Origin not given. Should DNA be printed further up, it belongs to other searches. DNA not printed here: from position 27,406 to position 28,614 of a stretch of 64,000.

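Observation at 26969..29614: NUDIX-rhomboid-site-2-protease cluster in which both intramembrane proteases share the same C-terminal tail motif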

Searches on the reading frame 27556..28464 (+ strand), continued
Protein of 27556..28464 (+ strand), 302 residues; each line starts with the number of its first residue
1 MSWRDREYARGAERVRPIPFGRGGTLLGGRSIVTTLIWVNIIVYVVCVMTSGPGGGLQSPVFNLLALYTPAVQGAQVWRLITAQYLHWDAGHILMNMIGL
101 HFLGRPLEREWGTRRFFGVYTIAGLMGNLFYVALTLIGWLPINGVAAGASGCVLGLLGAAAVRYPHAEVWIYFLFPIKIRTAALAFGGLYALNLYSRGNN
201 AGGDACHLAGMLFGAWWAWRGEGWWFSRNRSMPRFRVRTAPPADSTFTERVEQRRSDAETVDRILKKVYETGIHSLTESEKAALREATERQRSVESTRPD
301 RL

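Call 54: predict_structure(alignment_id=A3)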
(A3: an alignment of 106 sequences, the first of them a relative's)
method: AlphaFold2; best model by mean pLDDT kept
length: 302 residues; sequences in the alignment: 106
mean_pLDDT: 89.2   pTM: 0.72
mean pLDDT of the five models: 89.2, 88.5, 88.5, 88.2, 87.5
residues with pLDDT >= 90: 212; 70-90: 48; 50-70: 32; < 50: 10
segments of 3 or more residues with pLDDT < 50: 15-17, 19-22
pLDDT, mean of each block of 10 residues (from residue 1): 64 49 58 97 98 91 98 98 97 97 96 96 98 98 95 98 95 91 98 98 98 97 84 66 74 90 95 95 92 81 49
secondary structure, 60 per line:
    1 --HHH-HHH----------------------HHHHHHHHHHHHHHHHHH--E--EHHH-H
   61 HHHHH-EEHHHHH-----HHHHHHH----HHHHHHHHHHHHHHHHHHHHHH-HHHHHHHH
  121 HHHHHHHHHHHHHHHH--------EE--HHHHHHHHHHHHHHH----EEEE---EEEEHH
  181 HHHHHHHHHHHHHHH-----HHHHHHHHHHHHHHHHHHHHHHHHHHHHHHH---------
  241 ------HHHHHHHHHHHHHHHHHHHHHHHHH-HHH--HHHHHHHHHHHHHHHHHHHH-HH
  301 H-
elements in order: H32-49 H60-65 H69-73 H79-85 H90-111 H113-136 H149-163 E168-171 E175-178 H179-195 H201-231 H247-271 H278-297

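Call 74: search_solved_structures(query=window:27556-28461:+, max_evalue=0.01)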
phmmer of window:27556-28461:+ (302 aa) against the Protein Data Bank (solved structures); distinct sequences matched with E-value up to 0.01: 1.
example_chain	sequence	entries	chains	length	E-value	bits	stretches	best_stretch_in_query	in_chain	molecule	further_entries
2nr9_A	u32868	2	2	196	8.7e-05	25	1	41-219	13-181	Protein glpG homolog | Rhomboid protease glpG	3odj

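Call 86: fold_search(model_id=the predicted structure, library=pdb)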
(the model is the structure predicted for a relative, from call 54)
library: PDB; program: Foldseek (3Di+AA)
matches with E <= 10: 79; with E <= 0.001: 31
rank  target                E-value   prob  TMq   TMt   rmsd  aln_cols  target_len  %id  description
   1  2irv_B                3.6e-05  1.00  0.47  0.75   5.3       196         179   20  Crystal structure of GlpG, a rhomboid intramembrane serine protease (released 2006-10-31)
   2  5f5j_A                4.2e-05  1.00  0.46  0.73   5.2       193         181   17  E.coli GlpG Y205F mutant complexed with aldehyde inhibitor in DMPC/CHAPSO bicelle (released 2016-02-10)
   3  6pj5_A                4.4e-05  1.00  0.46  0.74   4.9       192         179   18  Time-resolved structural snapshot of proteolysis by GlpG inside the membrane (released 2019-10-02)
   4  2xow                  4.6e-05  1.00  0.47  0.76   4.1       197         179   18  Structure of GlpG in complex with a mechanism-based isocoumarin inhibitor (released 2010-10-13)
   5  8ab5_A                5.8e-05  1.00  0.47  0.75   5.4       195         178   20  Structure of E. coli GlpG in complex with peptide derived inhibitor Ac-VRHA-conh-[4-(4-butyl)-phenoxy-1-phenyl-2-butyl (released 2023-10-25)
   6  5f5k_A                7.8e-05  1.00  0.46  0.74   4.9       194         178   18  E.Coli GlpG Y205F mutant complexed with aldehyde inhibitor in DMPC/CHAPSO bicelle (released 2016-02-10)
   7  2nr9                  8.6e-05  1.00  0.49  0.74   5.9       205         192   21  Crystal structure of GlpG, Rhomboid Peptidase from Haemophilus influenzae (released 2006-11-14)
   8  6pjq_A                9.0e-05  1.00  0.46  0.76   5.0       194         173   18  Time-resolved structural snapshot of proteolysis by GlpG inside the membrane (released 2019-11-27)
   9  2ic8                  1.0e-04  1.00  0.44  0.70   5.1       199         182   18  Crystal structure of GlpG (released 2006-10-17)
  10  6pj7_A                1.1e-04  1.00  0.46  0.74   5.1       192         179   18  Time-resolved structural snapshot of proteolysis by GlpG inside the membrane (released 2019-10-02)
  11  6pj4_A                1.3e-04  1.00  0.46  0.73   5.0       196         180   17  Time-resolved structural snapshot of proteolysis by GlpG inside the membrane (released 2019-10-02)
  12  4qo0_A                1.5e-04  1.00  0.44  0.69   5.8       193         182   19  Crystal structure of rhomboid intramembrane protease GlpG in complex with peptide derived inhibitor Ac-FATA-cmk (released 2014-09-24)
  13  4qnz_A                1.6e-04  1.00  0.45  0.71   5.7       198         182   19  Crystal structure of rhomboid intramembrane protease GlpG F146I in complex with peptide derived inhibitor Ac-FATA-cmk (released 2014-09-24)
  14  6pju_A                1.7e-04  1.00  0.45  0.77   5.0       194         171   18  Time-resolved structural snapshot of proteolysis by GlpG inside the membrane (released 2019-11-27)
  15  6pjr_A                1.8e-04  1.00  0.46  0.75   5.2       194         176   17  Time-resolved structural snapshot of proteolysis by GlpG inside the membrane (released 2019-10-02)
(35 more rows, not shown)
